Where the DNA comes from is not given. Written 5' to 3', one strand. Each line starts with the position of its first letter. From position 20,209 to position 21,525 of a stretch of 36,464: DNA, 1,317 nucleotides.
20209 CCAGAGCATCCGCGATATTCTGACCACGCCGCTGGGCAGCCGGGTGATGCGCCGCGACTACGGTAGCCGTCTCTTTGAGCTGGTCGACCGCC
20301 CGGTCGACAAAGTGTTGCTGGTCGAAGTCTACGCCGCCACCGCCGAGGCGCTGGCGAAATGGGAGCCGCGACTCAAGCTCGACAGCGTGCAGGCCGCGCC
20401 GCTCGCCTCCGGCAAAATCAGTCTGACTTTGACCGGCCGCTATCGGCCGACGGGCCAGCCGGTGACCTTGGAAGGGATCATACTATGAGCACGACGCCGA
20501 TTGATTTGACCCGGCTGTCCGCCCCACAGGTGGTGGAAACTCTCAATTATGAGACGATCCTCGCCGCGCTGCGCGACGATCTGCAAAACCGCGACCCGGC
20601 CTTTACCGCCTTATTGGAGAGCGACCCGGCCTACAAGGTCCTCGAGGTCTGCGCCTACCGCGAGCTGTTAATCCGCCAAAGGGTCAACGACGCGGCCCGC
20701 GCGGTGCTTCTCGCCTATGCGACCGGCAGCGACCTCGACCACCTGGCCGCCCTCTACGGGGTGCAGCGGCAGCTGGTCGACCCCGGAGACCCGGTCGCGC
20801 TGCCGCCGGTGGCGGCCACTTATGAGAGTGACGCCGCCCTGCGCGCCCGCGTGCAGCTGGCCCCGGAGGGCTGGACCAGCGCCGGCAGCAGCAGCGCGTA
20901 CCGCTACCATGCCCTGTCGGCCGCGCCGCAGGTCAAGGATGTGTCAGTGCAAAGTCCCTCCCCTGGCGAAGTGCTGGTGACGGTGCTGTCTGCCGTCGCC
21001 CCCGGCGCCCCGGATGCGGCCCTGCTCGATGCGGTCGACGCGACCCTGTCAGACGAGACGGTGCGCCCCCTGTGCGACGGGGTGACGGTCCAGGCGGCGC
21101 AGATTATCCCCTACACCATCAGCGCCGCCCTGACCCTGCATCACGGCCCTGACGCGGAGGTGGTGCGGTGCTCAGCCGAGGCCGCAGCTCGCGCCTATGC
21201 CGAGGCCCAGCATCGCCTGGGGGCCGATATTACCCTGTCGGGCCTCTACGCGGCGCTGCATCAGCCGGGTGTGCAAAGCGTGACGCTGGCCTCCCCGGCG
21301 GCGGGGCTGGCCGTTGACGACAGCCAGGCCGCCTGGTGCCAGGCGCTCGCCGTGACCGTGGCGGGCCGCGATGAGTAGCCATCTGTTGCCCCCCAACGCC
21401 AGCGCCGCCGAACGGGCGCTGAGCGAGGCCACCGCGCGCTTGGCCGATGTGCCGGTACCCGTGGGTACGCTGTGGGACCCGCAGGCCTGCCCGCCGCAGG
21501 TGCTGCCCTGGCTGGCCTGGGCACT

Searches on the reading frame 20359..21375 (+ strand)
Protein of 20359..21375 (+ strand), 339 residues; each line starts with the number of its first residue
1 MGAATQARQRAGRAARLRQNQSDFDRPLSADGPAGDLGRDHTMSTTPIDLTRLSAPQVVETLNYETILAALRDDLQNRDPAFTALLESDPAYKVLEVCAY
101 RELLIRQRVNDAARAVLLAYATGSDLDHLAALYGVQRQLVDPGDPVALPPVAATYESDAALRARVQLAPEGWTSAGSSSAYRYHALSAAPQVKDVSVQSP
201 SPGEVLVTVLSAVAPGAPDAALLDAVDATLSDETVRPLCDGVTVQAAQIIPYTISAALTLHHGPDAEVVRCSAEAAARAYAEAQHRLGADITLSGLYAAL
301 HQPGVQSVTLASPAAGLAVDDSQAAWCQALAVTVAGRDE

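Call 35: search_protein_families(library=pfam, alignment_id=A3, max_evalue=0.001)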
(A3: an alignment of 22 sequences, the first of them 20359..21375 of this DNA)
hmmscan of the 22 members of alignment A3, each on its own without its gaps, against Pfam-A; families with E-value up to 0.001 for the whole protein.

A. member 1, window:20359-21375:+ (339 aa): 1 family
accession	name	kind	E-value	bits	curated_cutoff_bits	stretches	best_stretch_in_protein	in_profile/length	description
PF04865.19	Baseplate_J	-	1.5e-26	93.7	21.1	1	155-297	112-253/255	Baseplate J-like protein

B. families by the number of members that match (of 22 scanned): 18 families
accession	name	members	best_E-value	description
PF00176.29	SNF2-rel_dom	2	4.7e-13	SNF2-related domain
PF00271.37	Helicase_C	2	4.3e-07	Helicase conserved C-terminal domain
PF09684.15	Tail_P2_I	1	8.9e-41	Phage tail protein (Tail_P2_I)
PF00436.31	SSB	1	5.2e-38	Single-strand binding protein family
PF08706.16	D5_N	1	4.8e-29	D5 N terminal like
PF04865.19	Baseplate_J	1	1.5e-26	Baseplate J-like protein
PF01555.25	N6_N4_Mtase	1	1.9e-20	DNA methylase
PF11753.13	DUF3310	1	3.9e-15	Protein of unknwon function (DUF3310)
PF08273.17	Zn_Ribbon_Prim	1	9.6e-10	Zinc-binding domain of primase-helicase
PF01381.28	HTH_3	1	3e-07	Helix-turn-helix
PF01807.25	Zn_ribbon_DnaG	1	1.1e-06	CHC2 zinc finger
PF00270.35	DEAD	1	1.6e-06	DEAD/DEAH box helicase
PF04851.21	ResIII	1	1.1e-05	Type III restriction enzyme, res subunit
PF13155.12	Toprim_2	1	5.5e-05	Toprim-like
PF13662.12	Toprim_4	1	0.00018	Toprim domain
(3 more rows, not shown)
